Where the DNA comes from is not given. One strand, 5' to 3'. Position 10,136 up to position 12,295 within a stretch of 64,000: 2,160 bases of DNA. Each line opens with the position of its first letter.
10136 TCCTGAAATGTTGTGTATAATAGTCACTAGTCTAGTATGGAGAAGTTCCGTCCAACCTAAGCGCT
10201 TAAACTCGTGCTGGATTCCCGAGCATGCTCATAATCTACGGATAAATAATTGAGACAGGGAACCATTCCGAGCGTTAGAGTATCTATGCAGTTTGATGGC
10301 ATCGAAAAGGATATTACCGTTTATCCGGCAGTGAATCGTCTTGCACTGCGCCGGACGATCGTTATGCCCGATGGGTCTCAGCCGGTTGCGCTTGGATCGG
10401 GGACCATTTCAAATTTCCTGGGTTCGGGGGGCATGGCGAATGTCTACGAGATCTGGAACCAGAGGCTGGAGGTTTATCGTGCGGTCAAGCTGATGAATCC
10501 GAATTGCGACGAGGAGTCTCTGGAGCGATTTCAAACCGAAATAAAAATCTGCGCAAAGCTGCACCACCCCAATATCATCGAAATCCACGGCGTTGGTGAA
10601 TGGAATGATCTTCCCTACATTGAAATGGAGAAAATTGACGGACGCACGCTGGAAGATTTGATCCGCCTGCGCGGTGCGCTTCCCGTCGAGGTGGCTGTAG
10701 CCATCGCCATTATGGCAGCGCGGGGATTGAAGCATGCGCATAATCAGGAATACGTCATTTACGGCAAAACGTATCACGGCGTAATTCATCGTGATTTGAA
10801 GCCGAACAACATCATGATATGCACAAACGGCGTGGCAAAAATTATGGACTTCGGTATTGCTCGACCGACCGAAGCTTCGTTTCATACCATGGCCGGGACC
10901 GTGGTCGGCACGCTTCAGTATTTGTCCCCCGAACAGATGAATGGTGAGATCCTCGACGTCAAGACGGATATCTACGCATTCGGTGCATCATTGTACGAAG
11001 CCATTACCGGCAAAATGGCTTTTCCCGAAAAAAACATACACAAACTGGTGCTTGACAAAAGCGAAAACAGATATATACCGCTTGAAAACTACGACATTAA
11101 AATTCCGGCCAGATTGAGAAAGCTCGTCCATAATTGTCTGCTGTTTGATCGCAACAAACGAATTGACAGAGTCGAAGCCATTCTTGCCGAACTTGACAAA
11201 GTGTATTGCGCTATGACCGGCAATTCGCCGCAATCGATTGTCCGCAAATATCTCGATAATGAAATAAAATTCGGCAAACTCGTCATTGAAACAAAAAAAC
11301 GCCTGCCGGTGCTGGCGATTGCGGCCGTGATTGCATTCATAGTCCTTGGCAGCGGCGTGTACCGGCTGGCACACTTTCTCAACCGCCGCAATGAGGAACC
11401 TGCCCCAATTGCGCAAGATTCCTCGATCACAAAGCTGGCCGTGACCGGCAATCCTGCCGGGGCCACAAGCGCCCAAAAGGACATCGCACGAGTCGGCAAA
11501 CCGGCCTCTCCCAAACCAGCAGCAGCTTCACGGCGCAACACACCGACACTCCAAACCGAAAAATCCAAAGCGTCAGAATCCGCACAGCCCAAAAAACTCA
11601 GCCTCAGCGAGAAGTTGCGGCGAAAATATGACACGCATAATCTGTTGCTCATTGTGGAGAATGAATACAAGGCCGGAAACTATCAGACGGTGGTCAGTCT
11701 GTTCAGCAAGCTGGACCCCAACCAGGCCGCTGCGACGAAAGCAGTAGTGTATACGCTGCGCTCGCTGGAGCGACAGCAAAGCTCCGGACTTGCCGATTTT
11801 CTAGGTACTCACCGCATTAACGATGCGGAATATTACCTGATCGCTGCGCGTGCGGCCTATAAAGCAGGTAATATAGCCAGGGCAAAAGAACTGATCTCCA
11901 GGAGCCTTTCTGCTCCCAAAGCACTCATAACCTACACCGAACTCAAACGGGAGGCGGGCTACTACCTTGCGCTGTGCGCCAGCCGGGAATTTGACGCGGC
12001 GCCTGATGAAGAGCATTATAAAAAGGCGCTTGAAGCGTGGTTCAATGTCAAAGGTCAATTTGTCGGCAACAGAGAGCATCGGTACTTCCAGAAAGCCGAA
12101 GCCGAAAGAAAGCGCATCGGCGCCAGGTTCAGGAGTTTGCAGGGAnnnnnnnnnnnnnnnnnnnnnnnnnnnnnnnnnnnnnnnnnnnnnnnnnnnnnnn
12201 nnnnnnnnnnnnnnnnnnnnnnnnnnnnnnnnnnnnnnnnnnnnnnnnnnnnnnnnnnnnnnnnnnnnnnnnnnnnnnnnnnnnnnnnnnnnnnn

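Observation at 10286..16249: Translationally coupled operon of a transmembrane Ser/Thr kinase, a beta-helix membrane protein and a giant Ig/LamG surface protein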

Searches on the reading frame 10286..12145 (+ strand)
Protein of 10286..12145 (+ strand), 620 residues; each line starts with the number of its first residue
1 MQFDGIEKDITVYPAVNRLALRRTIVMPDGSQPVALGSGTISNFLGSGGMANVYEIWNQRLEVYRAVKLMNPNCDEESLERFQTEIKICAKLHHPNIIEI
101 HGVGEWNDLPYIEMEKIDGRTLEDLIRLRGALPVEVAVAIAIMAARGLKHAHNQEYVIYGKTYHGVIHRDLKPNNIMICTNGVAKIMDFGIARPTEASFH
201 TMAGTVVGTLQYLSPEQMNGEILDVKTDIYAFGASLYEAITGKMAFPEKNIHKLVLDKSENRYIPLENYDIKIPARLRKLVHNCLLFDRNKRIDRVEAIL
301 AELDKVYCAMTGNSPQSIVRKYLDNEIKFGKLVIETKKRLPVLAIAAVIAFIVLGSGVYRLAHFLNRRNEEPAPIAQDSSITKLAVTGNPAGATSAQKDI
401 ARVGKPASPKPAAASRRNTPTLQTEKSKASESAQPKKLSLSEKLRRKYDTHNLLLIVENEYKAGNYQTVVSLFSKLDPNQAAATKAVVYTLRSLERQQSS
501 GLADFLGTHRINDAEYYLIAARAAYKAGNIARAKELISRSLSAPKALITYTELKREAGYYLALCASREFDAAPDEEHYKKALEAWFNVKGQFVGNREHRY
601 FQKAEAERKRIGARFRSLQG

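Call 9: search_protein_families(library=pfam, proteins=[window:10286-12145:+], max_evalue=1)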
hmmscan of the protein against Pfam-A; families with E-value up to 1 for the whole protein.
window:10286-12145:+ (620 aa): 6 families
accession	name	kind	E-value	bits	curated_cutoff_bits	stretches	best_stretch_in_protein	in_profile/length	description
PF00069.31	Pkinase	-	8.2e-44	150.4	31.7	1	43-294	5-253/263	Protein kinase domain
PF07714.23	PK_Tyr_Ser-Thr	-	2.3e-31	109.5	23.1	1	42-294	4-250/258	Protein tyrosine and serine/threonine kinase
PF01636.29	APH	-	0.00052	20.3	23.2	1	165-194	169-199/239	Phosphotransferase enzyme family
PF17667.7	Pkinase_fungal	-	0.044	12.9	24.1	1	164-220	306-367/387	Fungal protein kinase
PF03109.22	ABC1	-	0.057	13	22.9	1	162-199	184-221/244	ABC1 atypical kinase-like domain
PF19721.4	DUF6215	-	0.14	12.3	27.1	1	342-448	8-120/135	Family of unknown function (DUF6215)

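Call 10: search_protein_families(library=ncbifam, proteins=[window:10286-12145:+], max_evalue=1)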
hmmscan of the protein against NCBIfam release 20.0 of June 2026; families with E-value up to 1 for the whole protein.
window:10286-12145:+ (620 aa): 16 families
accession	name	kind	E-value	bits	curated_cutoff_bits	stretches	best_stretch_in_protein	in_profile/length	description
NF033483.0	PknB_PASTA_kin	equivalog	4.8e-71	240.5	450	1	41-314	11-276/563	Stk1 family PASTA domain-containing Ser/Thr kinase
NF047741.1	antiphage_MADS6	equivalog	3.4e-45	154.7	460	2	40-154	498-610/612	methylation-associated defense system protein kinase MAD6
NF052427.1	StpK7MSMEG_1200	equivalog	6.6e-42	143.8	900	1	36-379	6-335/601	serine/threonine protein kinase StpK7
TIGR03903.1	TOMM_kin_cyc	equivalog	1.3e-33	116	705.75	1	66-246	7-189/1267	TOMM system kinase/cyclase fusion protein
NF009651.0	PRK13184.1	equivalog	1.1e-26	93.1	839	1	43-305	8-289/932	serine/threonine-protein kinase PknD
NF038150.1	lanthi_synth_IV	equivalog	1.9e-16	59.6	650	1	111-309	269-459/851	class IV lanthionine synthetase LanL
NF033442.0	BREX_PglW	equivalog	1.5e-14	52.8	990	2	41-205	516-671/1391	BREX system serine/threonine kinase PglW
NF053615.1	SerThrKinAfsKStmc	equivalog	2.2e-14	53.1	1300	1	108-294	85-256/809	protein serine/threonine kinase AfsK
NF038151.1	lanthi_synth_III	equivalog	1.2e-08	33.8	575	1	76-236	264-419/833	class III lanthionine synthetase LanKC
NF043056.1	T4SS_LegK1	equivalog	1.5e-08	33.7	550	1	111-236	155-283/516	Dot/Icm T4SS effector kinase LegK1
TIGR03724.2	arch_bud32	equivalog_domain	0.0014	18.2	125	1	111-196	69-135/193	KEOPS complex kinase/ATPase Bud32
NF052415.1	T3SS_chap_SctY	equivalog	0.015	15.8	70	1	473-541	32-104/106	type III secretion apparatus assembly chaperone SctY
NF041316.1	NleH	equivalog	0.027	14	450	1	42-129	146-226/304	type III secretion system effector kinase NleH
NF011463.0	PRK14879.1-4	equivalog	0.029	13.8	188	1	72-193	54-161/237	Kae1-associated kinase Bud32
NF011462.0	PRK14879.1-3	equivalog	0.047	13.4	174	0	164-192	101-128/192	Kae1-associated kinase Bud32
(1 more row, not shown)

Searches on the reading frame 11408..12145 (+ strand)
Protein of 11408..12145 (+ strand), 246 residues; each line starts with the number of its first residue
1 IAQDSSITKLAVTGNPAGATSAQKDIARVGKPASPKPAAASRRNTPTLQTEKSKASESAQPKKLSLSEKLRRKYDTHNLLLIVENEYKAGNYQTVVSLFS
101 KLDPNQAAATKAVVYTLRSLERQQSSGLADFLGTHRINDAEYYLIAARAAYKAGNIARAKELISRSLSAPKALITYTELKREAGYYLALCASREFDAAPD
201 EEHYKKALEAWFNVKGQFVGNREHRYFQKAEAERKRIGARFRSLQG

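Call 42: search_solved_structures(query=A4, max_evalue=10)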
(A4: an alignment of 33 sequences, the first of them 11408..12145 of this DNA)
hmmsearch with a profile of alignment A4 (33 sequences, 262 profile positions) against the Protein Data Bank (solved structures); distinct sequences matched with E-value up to 10: 32.
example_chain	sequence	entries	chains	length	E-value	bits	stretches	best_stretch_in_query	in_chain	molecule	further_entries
8bu0_A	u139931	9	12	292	0.025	17.3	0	162-184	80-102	Consensus tetratricopeptide repeat protein | Crystal structure of an 8-repeat consensus TPR superhelix with Zinc. | Monomer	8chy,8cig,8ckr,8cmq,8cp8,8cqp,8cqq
9lns_A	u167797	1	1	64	0.026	17.3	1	149-188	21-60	dAIT17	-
9lp2_C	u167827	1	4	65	0.054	16.3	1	149-188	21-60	dAID23.4S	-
2fo7_A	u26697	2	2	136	0.067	16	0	161-184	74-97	SYNTHETIC CONSENSUS TPR PROTEIN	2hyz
8ch0_A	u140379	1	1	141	0.084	15.6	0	161-184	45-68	Consensus tetratricopeptide repeat protein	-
1na0_A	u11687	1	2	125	0.27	14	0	155-184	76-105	designed protein CTPR3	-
2avp_A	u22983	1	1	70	0.29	13.9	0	160-184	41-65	synthetic consensus TPR protein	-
6vfi_B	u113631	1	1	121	0.33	13.7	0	98-184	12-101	O43_dn18B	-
2wqh_A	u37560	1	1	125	0.35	13.6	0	155-184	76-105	CTPR3Y3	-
6v8e_A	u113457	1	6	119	0.5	13.1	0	98-184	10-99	Designed protein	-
6vfh_A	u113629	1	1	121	0.53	13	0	151-184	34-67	T33_dn10A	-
1na3_A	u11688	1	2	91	0.56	12.9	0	154-184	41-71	designed protein CTPR2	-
3vtx_A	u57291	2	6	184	0.59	12.9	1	94-188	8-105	MamA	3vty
6vl6_A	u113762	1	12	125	0.66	12.7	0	94-117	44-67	T33_dn2A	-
7rqf_A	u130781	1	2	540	0.7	12.6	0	153-189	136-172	TPR repeat-containing protein PA4667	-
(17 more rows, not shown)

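Call 43: search_protein_families(library=pfam, alignment_id=A4, max_evalue=1)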
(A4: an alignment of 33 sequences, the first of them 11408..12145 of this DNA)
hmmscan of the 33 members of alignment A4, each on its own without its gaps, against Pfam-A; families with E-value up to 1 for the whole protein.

A. member 1, window:11408-12145:+ (246 aa): 3 families
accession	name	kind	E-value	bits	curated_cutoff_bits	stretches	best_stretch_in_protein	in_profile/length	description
PF12628.13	Inhibitor_I71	-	0.076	13.3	22.1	1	49-116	109-171/173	Falstatin, cysteine peptidase inhibitor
PF02341.20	RbcX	-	0.12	13.1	27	1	109-145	22-58/111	RbcX protein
PF13428.12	TPR_14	-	0.35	12.1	23.5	0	141-172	2-34/44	Tetratricopeptide repeat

B. families by the number of members that match (of 33 scanned): 50 families (the first 25 are shown)
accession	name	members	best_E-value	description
PF12895.13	ANAPC3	13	1.9e-06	Anaphase-promoting complex, cyclosome, subunit 3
PF07719.23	TPR_2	13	1.1e-05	Tetratricopeptide repeat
PF14559.12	TPR_19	12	1.4e-06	Tetratricopeptide repeat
PF13432.12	TPR_16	10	5.7e-09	Tetratricopeptide repeat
PF13428.12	TPR_14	10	1.1e-05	Tetratricopeptide repeat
PF13424.12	TPR_12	6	0.00082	Tetratricopeptide repeat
PF00515.34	TPR_1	6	0.00097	Tetratricopeptide repeat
PF14863.12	Alkyl_sulf_dimr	6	0.0029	Alkyl sulfatase dimerisation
PF25058.1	ARM_TT21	5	8.2e-05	Tetratricopeptide repeat protein 21 ARM repeat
PF13174.12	TPR_6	5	0.0019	Tetratricopeptide repeat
PF13181.12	TPR_8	5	0.0035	Tetratricopeptide repeat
PF13176.12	TPR_7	4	0.0016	Tetratricopeptide repeat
PF13374.12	TPR_10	4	0.052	Tetratricopeptide repeat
PF09976.15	TPR_21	3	1.1e-06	Tetratricopeptide repeat-like domain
PF07721.20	TPR_4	2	0.00026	Tetratricopeptide repeat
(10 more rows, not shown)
